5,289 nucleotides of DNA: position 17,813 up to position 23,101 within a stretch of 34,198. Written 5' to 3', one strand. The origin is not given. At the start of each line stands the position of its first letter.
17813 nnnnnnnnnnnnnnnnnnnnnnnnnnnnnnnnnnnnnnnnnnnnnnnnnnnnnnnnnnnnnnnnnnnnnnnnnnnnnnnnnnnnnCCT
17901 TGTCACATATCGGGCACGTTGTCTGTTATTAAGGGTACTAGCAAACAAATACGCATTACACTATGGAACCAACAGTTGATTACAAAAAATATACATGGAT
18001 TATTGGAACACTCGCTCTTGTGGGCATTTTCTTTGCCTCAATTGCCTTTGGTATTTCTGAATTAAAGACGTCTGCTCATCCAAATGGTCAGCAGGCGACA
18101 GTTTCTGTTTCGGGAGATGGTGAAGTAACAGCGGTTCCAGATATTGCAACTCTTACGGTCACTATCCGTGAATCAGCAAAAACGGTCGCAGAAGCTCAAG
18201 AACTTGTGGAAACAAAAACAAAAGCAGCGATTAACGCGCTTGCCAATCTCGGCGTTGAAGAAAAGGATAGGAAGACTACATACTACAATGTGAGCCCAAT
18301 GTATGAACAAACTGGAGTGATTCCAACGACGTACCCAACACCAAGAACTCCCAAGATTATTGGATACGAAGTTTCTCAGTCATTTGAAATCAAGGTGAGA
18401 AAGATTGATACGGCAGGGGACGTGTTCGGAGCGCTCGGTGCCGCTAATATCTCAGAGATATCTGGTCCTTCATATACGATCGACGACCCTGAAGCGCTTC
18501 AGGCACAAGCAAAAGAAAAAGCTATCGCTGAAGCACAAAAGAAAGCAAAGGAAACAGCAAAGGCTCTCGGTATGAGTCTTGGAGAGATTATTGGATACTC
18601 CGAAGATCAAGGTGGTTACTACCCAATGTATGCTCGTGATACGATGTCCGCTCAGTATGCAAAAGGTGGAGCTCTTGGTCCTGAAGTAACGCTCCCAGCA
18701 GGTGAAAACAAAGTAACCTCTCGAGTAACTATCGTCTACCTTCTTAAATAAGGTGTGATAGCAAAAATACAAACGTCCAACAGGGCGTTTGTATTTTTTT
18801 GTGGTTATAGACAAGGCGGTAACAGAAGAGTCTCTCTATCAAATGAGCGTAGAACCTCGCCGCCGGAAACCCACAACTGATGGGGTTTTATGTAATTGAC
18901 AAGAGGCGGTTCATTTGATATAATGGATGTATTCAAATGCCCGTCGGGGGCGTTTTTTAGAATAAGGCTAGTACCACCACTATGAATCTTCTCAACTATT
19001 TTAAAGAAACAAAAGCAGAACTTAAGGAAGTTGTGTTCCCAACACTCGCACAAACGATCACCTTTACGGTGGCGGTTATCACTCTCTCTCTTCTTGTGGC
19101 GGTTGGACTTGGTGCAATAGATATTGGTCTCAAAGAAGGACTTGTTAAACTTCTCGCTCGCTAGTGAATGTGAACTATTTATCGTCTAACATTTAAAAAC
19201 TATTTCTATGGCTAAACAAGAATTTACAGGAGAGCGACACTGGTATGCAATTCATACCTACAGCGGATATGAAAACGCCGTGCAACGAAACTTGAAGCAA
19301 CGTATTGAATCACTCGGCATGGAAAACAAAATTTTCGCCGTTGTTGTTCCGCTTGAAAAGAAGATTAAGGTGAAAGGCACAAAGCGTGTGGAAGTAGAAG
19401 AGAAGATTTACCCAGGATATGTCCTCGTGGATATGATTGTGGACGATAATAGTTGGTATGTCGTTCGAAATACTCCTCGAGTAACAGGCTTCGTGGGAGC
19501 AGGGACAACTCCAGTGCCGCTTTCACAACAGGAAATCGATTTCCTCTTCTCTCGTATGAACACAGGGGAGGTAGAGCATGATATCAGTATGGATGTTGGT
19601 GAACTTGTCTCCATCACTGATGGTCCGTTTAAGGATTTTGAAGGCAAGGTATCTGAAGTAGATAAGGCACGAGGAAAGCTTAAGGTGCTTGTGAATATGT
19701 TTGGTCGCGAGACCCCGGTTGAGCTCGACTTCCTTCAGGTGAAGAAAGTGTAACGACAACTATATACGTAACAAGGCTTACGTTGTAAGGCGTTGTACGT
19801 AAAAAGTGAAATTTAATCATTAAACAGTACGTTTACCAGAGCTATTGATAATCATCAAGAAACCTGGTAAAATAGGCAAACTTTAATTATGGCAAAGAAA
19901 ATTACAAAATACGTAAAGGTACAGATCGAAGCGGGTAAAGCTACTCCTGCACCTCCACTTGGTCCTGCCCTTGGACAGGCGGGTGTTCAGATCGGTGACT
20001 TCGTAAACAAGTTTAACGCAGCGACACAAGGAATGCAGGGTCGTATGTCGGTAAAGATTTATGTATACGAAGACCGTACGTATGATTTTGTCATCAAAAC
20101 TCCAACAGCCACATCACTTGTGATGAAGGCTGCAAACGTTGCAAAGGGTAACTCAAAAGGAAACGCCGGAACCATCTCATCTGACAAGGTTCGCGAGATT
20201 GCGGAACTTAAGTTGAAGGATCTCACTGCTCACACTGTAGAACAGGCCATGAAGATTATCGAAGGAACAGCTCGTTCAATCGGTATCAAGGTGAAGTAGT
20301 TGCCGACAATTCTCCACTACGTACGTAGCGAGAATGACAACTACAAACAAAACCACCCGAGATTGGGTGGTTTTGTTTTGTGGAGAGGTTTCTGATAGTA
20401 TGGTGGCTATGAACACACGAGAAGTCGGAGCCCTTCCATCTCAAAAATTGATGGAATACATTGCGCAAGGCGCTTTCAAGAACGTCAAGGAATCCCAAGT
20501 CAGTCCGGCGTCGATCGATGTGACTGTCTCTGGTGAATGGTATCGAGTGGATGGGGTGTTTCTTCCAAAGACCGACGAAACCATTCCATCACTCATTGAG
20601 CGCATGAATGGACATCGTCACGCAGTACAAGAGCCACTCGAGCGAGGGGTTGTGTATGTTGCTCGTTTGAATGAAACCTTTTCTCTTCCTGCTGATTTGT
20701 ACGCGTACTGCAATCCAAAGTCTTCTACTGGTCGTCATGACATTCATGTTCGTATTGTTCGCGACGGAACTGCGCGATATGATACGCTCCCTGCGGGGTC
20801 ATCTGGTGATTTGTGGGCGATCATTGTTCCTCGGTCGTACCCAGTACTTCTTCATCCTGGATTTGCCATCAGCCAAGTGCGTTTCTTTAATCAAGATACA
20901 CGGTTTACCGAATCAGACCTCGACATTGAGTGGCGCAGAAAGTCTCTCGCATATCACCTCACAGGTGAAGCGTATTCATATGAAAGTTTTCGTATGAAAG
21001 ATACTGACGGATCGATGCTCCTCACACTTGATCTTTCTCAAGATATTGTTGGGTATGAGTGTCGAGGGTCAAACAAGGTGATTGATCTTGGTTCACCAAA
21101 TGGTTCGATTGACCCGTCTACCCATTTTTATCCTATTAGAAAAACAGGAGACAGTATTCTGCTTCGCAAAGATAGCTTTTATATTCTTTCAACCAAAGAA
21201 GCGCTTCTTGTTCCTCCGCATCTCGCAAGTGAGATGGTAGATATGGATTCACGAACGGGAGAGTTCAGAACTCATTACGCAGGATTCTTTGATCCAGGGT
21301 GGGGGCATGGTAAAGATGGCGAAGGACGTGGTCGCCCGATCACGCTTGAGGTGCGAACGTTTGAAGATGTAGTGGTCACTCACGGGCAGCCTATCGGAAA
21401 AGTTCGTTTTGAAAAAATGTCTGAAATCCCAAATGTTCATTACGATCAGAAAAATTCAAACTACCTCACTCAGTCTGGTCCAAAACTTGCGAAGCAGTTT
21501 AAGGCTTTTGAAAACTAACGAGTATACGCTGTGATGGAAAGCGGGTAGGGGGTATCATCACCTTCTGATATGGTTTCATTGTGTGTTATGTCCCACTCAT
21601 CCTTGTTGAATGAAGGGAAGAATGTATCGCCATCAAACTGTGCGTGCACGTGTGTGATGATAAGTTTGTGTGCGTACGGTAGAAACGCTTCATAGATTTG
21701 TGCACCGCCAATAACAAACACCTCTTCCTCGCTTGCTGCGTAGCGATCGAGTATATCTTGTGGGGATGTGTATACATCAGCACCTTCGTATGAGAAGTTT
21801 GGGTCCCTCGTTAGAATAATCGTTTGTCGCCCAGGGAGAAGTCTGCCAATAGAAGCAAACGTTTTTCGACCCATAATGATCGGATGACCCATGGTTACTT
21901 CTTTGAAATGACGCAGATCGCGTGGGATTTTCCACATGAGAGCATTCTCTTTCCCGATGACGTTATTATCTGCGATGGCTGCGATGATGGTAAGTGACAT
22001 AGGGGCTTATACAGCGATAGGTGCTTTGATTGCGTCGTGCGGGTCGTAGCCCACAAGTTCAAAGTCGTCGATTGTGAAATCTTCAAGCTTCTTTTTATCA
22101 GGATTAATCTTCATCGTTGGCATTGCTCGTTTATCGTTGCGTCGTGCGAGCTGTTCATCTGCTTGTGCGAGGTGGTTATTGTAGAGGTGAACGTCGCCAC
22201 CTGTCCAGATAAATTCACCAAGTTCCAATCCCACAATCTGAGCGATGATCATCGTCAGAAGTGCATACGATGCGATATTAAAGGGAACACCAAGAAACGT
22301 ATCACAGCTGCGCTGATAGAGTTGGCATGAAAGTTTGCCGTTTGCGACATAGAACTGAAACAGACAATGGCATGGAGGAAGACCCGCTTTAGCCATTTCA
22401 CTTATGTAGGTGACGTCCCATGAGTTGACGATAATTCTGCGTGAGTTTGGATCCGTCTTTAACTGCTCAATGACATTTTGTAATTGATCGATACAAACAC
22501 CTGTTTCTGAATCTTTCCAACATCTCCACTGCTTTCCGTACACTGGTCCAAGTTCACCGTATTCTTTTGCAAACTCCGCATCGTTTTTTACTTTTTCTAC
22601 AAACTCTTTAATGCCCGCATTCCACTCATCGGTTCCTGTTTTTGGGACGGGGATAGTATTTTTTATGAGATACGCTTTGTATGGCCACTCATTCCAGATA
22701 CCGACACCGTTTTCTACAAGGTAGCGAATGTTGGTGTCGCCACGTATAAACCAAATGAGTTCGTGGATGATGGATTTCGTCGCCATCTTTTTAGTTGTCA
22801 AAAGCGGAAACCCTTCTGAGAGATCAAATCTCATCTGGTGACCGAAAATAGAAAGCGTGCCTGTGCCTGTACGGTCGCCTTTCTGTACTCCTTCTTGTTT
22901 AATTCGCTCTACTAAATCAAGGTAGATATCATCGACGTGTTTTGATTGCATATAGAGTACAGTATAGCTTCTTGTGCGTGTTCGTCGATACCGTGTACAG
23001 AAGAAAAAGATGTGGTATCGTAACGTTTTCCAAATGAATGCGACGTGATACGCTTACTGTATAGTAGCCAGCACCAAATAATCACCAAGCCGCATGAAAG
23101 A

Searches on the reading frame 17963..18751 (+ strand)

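Call 69: search_protein_families(library=pfam, proteins=[window:17963-18751:+], max_evalue=0.001)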
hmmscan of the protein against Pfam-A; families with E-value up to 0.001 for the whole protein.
window:17963-18751:+ (262 aa): 1 family
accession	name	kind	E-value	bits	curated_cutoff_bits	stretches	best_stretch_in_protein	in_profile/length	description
PF04402.19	SIMPL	-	1.2e-48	166.5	25.2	1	47-259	1-205/205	Protein of unknown function (DUF541)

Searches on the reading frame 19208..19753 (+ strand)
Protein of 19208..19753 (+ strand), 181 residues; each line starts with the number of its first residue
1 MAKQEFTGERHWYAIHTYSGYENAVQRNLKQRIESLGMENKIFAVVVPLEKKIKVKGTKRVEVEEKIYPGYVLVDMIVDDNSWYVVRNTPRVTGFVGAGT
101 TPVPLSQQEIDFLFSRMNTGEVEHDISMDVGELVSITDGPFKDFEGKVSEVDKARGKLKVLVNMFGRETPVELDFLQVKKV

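Call 69: search_protein_families(library=pfam, proteins=[window:19208-19753:+], max_evalue=0.001)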
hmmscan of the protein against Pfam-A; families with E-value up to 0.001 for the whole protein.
window:19208-19753:+ (181 aa): 2 families
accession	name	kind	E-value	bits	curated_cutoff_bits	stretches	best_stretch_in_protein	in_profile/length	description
PF02357.24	NusG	-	1e-27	96.9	22.2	1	11-111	2-90/93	Transcription termination factor nusG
PF00467.35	KOW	-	1.4e-05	25.1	22.3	1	130-161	1-30/32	KOW motif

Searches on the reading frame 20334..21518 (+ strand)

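Call 70: search_protein_families(library=pfam, proteins=[window:20334-21518:+], max_evalue=0.001)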
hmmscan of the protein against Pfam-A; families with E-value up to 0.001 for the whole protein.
window:20334-21518:+ (394 aa): 3 families
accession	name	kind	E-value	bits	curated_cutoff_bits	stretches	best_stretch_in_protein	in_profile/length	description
PF22769.1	DCD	-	7.5e-42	143.4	27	2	34-185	2-151/153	dCTP deaminase-like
PF22569.1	DCD_C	-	2.7e-40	138.2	22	1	224-389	23-192/192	2'-deoxycytidine 5'-triphosphate deaminase (DCD), C-terminal domain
PF06559.16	DCD_N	-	6.1e-40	137.2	21.4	1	31-186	2-162/164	2'-deoxycytidine 5'-triphosphate deaminase (DCD) N-terminal domain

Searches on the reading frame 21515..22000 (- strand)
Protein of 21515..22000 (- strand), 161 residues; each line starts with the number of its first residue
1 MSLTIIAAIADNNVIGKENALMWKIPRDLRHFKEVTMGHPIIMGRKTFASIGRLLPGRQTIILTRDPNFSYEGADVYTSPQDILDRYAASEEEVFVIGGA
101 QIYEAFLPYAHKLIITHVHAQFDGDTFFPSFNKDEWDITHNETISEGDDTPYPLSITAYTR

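Call 70: search_protein_families(library=pfam, proteins=[window:21515-22000:-], max_evalue=0.001)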
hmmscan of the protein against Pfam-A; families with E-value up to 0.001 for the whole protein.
window:21515-22000:- (161 aa): 1 family
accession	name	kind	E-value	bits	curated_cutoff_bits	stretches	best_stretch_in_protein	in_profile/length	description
PF00186.24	DHFR_1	-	5.5e-61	205.3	25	1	3-161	2-159/159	Dihydrofolate reductase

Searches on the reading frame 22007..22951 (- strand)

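Call 70: search_protein_families(library=pfam, proteins=[window:22007-22951:-], max_evalue=0.001)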
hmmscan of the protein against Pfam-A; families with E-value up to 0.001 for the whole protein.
window:22007-22951:- (314 aa): 1 family
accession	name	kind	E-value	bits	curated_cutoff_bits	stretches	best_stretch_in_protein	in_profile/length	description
PF00303.24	Thymidylat_synt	-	1.5e-114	382.1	24.3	1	9-314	2-266/266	Thymidylate synthase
